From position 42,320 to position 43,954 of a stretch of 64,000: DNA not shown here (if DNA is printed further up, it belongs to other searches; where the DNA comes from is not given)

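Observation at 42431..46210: Three-gene P-loop NTPase / unknown-domain / 48-aa repeat cassette spliced into the hom-thrC operon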

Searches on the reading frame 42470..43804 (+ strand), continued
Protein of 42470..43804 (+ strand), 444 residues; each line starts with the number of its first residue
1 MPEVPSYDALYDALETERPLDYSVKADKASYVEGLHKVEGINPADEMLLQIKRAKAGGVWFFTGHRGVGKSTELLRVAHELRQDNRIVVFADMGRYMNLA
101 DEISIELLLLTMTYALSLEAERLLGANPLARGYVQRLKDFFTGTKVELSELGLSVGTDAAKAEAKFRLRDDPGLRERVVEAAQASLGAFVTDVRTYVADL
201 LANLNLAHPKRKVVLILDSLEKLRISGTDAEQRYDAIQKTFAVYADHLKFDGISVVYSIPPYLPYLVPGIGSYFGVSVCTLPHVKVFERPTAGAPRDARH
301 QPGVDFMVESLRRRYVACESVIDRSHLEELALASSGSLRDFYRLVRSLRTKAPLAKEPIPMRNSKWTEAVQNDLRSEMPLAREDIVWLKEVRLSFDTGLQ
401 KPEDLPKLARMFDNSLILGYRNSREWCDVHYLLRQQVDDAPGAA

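Call 93: search_protein_families(library=padloc, proteins=[L107:6971-7843:+, L107:6123-6605:+, L121:1013-3256:+, L121:3333-4553:+], max_evalue=0.001)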
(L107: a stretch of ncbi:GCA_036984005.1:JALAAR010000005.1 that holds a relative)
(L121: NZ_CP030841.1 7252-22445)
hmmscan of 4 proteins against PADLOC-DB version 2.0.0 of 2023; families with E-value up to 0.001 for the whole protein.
L107:6971-7843:+ (290 aa): 2 families
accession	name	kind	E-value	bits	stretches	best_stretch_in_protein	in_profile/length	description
PDLC03855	LmuA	-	7.9e-09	33.3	1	59-223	19-175/425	-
PDLC02159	Avs1b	-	0.00094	14.6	0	59-131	22-94/1924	-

L107:6123-6605:+ (160 aa): 0 families

L121:1013-3256:+ (747 aa): 0 families

L121:3333-4553:+ (406 aa): 2 families
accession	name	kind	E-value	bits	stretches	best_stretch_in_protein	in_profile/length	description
PDLC01169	TPR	-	5.4e-18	63.3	2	206-292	109-195/252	TPR repeats containing protein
PDLC03969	TmtA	-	0.00031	16.4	0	164-210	714-760/1563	-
